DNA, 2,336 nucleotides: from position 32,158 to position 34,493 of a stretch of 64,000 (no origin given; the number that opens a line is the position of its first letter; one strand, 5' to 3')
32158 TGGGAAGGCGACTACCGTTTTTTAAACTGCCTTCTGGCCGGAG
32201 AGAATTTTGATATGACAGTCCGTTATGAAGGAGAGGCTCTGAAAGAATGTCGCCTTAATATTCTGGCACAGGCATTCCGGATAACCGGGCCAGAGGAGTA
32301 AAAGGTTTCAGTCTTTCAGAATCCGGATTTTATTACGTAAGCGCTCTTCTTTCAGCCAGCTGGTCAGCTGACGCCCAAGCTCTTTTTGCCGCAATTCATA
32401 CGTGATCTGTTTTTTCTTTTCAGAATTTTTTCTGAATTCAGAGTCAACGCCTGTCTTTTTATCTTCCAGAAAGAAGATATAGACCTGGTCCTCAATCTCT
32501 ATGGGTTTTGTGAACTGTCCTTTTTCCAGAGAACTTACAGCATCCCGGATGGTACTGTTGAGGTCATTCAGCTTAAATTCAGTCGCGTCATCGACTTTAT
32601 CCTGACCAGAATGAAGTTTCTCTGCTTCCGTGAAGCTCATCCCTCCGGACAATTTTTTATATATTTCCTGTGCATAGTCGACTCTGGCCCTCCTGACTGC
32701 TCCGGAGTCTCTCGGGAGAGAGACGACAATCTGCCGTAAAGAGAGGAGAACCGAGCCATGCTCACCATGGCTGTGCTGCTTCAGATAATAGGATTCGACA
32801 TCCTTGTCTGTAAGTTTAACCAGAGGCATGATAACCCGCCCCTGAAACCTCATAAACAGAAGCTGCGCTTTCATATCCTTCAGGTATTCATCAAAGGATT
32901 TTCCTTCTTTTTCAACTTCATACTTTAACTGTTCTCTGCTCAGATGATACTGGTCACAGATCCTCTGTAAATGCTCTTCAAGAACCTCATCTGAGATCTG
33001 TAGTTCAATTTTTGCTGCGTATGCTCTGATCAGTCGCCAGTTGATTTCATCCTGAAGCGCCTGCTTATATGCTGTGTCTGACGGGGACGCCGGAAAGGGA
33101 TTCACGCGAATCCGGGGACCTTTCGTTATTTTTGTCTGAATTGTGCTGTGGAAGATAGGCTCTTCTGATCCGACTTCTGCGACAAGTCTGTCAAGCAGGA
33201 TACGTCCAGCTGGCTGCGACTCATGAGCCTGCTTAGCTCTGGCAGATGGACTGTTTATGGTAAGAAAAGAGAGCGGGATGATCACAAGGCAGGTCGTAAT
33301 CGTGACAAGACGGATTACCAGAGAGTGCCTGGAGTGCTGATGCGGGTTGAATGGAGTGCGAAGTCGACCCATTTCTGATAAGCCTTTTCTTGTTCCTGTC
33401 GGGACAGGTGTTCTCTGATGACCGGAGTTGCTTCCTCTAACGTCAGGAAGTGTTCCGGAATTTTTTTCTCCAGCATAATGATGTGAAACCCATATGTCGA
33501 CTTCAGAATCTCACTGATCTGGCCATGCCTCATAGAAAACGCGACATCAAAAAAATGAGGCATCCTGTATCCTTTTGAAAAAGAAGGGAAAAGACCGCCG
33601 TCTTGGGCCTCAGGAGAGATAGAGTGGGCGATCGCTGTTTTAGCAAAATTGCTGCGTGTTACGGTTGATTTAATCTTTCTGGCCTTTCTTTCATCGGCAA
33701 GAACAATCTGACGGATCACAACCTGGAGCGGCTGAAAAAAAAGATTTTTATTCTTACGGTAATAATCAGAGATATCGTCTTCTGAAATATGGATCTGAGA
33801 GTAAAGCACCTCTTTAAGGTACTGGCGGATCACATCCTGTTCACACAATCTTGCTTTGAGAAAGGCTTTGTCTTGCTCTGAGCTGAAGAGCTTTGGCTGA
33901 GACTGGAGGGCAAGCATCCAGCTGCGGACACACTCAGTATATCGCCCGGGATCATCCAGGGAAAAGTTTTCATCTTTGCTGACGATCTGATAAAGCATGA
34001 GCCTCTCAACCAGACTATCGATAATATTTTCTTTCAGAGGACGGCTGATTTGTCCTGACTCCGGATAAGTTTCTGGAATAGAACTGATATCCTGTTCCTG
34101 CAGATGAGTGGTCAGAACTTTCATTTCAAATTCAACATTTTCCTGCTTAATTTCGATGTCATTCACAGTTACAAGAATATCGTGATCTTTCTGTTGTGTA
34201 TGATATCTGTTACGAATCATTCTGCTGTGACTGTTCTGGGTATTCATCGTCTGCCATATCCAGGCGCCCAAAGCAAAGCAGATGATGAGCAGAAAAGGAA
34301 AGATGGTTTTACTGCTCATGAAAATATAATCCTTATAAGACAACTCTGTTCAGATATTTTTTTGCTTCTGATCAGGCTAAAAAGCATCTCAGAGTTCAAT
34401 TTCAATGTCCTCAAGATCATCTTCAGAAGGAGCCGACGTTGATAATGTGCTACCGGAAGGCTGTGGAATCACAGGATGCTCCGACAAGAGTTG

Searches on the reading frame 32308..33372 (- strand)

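Call 7: search_protein_families(library=pfam, proteins=[window:32308-33372:-], max_evalue=0.01)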
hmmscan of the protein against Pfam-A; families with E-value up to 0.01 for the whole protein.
window:32308-33372:- (354 aa): 4 families
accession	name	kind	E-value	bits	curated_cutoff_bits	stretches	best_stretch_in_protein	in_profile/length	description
PF09312.16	SurA_N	-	2e-08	34.8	30.8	1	61-175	2-116/118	SurA N-terminal domain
PF13145.12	Rotamase_2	-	3e-06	28.5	27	1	232-312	35-115/121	PPIC-type PPIASE domain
PF13624.11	SurA_N_3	-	6.5e-05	23.3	27.2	1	23-173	14-158/162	SurA-like N-terminal domain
PF00639.27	Rotamase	-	0.00017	23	21.7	1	219-300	6-93/97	PPIC-type PPIASE domain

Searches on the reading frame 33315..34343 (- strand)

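Call 7: search_protein_families(library=pfam, proteins=[window:33315-34343:-], max_evalue=0.01)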
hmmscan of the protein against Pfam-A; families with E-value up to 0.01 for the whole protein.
window:33315-34343:- (342 aa): 4 families
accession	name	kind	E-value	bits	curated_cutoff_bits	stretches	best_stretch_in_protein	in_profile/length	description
PF13145.12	Rotamase_2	-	1.1e-12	49.3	27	1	186-306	1-120/121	PPIC-type PPIASE domain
PF00639.27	Rotamase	-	2.4e-11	44.9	21.7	1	219-292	20-96/97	PPIC-type PPIASE domain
PF13616.12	Rotamase_3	-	4.2e-10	40.6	22.5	1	220-291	39-112/116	PPIC-type PPIASE domain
PF13624.11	SurA_N_3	-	0.0054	17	27.2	0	28-123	28-103/162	SurA-like N-terminal domain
